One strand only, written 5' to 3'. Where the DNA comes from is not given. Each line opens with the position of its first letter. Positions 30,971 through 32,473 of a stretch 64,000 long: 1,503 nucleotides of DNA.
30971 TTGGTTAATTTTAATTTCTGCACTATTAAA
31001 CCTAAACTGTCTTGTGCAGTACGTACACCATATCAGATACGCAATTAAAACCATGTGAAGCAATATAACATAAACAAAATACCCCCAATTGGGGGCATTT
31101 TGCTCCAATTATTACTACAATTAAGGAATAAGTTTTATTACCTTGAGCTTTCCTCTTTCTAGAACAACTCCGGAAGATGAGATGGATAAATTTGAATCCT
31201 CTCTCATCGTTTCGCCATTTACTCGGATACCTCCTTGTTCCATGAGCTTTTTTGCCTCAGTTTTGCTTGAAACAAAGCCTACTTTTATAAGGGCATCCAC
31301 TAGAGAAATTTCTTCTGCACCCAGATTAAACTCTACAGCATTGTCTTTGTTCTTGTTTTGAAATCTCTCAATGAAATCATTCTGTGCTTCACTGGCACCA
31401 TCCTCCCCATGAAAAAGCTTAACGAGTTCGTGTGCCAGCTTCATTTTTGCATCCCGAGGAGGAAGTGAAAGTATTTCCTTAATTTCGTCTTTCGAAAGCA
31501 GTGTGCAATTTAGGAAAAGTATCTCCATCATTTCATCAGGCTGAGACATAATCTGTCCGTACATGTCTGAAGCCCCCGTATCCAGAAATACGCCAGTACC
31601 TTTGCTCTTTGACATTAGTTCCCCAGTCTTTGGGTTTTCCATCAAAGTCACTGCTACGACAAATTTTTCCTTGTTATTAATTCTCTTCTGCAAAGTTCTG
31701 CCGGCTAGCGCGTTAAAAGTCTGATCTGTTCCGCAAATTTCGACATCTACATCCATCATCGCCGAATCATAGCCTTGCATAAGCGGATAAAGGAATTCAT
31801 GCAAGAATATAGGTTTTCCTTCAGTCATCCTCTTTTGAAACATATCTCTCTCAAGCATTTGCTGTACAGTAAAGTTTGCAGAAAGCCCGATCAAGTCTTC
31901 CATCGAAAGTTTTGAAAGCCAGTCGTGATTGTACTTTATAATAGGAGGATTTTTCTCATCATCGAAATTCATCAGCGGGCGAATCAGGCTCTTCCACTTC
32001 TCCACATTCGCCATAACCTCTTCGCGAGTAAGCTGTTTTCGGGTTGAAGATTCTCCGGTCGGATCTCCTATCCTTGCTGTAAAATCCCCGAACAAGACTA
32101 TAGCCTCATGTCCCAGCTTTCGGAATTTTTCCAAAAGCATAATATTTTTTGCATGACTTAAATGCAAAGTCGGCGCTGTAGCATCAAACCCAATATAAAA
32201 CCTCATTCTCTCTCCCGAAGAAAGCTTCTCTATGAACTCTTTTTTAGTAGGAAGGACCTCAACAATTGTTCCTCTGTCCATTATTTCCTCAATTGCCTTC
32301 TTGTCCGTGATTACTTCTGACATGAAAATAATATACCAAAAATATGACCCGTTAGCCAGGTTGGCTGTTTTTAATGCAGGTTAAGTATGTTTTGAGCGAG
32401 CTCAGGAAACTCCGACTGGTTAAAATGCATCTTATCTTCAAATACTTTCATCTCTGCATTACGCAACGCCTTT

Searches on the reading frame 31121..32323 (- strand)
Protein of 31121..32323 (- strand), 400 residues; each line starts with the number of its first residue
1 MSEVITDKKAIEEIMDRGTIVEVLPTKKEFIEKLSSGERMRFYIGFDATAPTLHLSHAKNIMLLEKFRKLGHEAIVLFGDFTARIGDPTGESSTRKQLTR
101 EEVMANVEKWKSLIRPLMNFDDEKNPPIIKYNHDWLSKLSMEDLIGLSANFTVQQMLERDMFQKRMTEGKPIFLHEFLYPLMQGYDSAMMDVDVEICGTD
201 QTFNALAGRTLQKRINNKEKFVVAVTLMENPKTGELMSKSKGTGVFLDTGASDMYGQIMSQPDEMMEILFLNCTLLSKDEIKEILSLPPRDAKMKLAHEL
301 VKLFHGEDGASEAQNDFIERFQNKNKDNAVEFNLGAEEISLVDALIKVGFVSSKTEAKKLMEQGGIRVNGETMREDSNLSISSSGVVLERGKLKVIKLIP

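Call 38: find_homologous_proteins(query=window:31121-32323:-, max_evalue=1e-30)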
Query window:31121-32323:- (400 aa): 7992 proteins with E <= 1e-30 among 8000 candidates; the best 120 are listed.
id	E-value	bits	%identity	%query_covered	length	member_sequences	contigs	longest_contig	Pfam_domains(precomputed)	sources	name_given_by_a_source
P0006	1.1e-259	879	100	100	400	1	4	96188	PF22421.2,PF00579.32,PF01479.31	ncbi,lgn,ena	-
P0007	1.5e-192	658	74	100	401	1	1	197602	PF22421.2,PF00579.32,PF01479.31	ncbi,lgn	-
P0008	5.3e-192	656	74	100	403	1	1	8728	PF22421.2,PF00579.32,PF01479.31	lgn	-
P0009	1.5e-191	654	75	99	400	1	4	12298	PF22421.2,PF00579.32,PF01479.31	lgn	-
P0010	6.9e-189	646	73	100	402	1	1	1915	PF22421.2,PF00579.32,PF01479.31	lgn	-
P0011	1.0e-186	639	70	100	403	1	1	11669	PF22421.2,PF00579.32,PF01479.31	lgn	-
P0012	6.6e-185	633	70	100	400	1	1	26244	PF22421.2,PF00579.32,PF01479.31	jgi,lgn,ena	-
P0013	1.2e-184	632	71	99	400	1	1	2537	PF22421.2,PF00579.32,PF01479.31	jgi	jgi:tyrosyl-tRNA synthetase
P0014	1.1e-178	612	69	99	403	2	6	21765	PF22421.2,PF00579.32,PF01479.31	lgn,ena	-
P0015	1.1e-175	602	67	100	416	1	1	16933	PF22421.2,PF00579.32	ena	-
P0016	1.3e-175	602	70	99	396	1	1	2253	PF22421.2,PF00579.32,PF01479.31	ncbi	-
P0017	3.3e-175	601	67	100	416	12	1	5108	PF22421.2,PF00579.32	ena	-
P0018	9.1e-174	596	67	100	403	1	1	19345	PF22421.2,PF00579.32,PF01479.31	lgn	-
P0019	8.3e-173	593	67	100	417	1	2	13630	PF22421.2,PF00579.32,PF01479.31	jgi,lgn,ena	-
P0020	1.1e-172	592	68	100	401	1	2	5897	PF22421.2,PF00579.32,PF01479.31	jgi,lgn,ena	-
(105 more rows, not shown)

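Call 40: find_encoding_contigs(protein=P0007, flank=10000, max_places=2)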
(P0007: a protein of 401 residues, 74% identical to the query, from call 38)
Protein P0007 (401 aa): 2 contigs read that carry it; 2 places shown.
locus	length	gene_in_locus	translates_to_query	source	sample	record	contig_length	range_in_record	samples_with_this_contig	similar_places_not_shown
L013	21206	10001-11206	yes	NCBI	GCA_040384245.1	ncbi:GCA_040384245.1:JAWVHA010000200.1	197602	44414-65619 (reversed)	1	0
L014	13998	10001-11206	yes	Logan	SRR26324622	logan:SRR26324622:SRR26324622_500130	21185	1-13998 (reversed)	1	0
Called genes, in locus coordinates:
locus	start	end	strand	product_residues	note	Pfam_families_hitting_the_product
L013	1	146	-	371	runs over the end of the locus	-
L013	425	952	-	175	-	-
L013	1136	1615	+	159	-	-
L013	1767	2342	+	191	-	-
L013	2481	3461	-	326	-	PF01118:Semialdhyde_dh, PF22698:Semialdhyde_dhC_1, PF02774:Semialdhyde_dhC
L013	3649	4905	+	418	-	-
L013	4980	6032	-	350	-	-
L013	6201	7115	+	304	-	PF00892:EamA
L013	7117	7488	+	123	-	-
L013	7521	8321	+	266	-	-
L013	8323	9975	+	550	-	PF00512:HisKA, PF02518:HATPase_c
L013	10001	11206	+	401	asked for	PF00579:tRNA-synt_1b, PF22421:SYY_C-terminal (weak), PF01479:S4 (weak)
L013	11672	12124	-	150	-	PF09424:YqeY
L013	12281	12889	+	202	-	-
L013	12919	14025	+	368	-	PF02646:RmuC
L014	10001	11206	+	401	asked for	PF00579:tRNA-synt_1b, PF22421:SYY_C-terminal (weak), PF01479:S4 (weak)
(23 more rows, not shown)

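Call 41: find_encoding_contigs(protein=P0009, flank=10000, max_places=3)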
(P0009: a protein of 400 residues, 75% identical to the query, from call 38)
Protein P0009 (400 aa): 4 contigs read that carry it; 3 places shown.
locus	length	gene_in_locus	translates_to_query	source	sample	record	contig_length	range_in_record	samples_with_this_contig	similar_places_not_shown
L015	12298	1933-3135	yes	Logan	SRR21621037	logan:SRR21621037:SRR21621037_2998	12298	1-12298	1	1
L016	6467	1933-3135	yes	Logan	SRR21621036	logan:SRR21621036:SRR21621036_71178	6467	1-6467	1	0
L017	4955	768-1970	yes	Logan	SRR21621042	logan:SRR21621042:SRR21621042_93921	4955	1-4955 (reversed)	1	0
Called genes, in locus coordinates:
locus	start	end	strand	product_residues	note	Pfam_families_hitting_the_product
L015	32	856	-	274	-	PF02618:YceG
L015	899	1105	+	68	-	-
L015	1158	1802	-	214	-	PF18979:DUF5715 (weak)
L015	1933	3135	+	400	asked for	PF00579:tRNA-synt_1b, PF22421:SYY_C-terminal, PF01479:S4 (weak)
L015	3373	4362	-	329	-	-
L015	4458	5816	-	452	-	PF12146:Hydrolase_4 (weak), PF00326:Peptidase_S9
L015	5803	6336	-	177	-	-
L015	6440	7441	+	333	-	PF01926:MMR_HSR1, PF02421:FeoB_N (weak), PF06071:YchF-GTPase_C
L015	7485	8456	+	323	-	PF13354:Beta-lactamase2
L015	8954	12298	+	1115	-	?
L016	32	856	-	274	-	PF02618:YceG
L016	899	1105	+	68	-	-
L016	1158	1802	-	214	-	PF18979:DUF5715 (weak)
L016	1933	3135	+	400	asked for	PF00579:tRNA-synt_1b, PF22421:SYY_C-terminal, PF01479:S4 (weak)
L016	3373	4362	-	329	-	-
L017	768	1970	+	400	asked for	PF00579:tRNA-synt_1b, PF22421:SYY_C-terminal, PF01479:S4 (weak)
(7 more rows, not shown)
